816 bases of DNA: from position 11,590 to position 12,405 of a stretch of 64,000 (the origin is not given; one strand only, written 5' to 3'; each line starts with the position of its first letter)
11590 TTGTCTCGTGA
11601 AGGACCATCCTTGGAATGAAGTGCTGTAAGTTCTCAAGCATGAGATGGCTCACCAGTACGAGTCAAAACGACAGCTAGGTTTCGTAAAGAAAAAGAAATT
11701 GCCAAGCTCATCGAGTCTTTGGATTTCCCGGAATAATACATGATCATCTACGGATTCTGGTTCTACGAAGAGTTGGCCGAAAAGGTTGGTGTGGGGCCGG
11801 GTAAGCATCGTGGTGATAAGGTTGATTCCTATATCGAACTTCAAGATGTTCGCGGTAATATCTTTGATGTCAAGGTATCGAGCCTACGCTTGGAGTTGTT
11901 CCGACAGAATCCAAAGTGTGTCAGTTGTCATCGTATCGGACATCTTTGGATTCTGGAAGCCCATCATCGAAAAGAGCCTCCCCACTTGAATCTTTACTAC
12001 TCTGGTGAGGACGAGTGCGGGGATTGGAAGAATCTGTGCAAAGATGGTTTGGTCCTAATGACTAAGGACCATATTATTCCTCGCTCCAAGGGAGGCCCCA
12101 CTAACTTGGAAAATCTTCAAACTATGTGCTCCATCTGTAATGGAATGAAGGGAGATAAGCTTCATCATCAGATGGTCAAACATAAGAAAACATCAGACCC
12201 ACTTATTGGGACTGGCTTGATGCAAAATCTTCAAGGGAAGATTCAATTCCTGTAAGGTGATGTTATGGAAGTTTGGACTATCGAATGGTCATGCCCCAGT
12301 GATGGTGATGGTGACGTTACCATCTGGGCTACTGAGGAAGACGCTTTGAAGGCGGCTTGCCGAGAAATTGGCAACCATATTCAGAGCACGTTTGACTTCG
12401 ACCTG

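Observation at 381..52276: A 13-bp oriented motif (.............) at gene junctions, 16 copies, all on the + strand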

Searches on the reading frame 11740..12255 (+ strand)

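Call 21: search_protein_families(library=phrogs, proteins=[window:11740-12255:+], max_evalue=0.001)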
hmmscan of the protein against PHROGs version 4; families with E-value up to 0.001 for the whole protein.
window:11740-12255:+ (171 aa): 26 families (the best 25 are shown)
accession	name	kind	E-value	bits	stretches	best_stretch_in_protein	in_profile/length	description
phrog_9545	-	DNA, RNA and nucleotide metabolism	5.9e-11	43.4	1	92-155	115-182/206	HNH endonuclease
phrog_8660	-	DNA, RNA and nucleotide metabolism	7.7e-11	43.4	1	50-149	116-188/196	HNH endonuclease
phrog_6050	-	DNA, RNA and nucleotide metabolism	7.8e-11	42.4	1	55-142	309-362/402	HNH endonuclease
phrog_25184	-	DNA, RNA and nucleotide metabolism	2.3e-10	41.2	1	41-140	73-160/209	HNH endonuclease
phrog_338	-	DNA, RNA and nucleotide metabolism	8e-10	39.6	1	109-148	231-270/340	HNH endonuclease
phrog_16726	-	DNA, RNA and nucleotide metabolism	2.4e-09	38.3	1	106-145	109-148/308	HNH endonuclease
phrog_2214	-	DNA, RNA and nucleotide metabolism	3e-09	37.5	1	98-152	197-251/429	HNH endonuclease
phrog_23285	-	DNA, RNA and nucleotide metabolism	6.1e-09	36.8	1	50-142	41-126/203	HNH endonuclease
phrog_9645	-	DNA, RNA and nucleotide metabolism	9.7e-08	32.9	1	107-143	39-75/168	HNH endonuclease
phrog_589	-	DNA, RNA and nucleotide metabolism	1e-07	32.9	1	107-140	107-141/179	HNH endonuclease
phrog_5718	-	DNA, RNA and nucleotide metabolism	5.3e-07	30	1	106-150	142-186/394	HNH endonuclease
phrog_5956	-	DNA, RNA and nucleotide metabolism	6.9e-06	26.8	0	110-151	78-121/138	HNH endonuclease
phrog_960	-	DNA, RNA and nucleotide metabolism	6.9e-06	25.4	1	93-153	230-290/991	HNH endonuclease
phrog_16986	-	unknown function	7.1e-06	26.8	1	105-143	33-71/248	-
phrog_7785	-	DNA, RNA and nucleotide metabolism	1.1e-05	26.5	1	107-147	81-121/147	HNH endonuclease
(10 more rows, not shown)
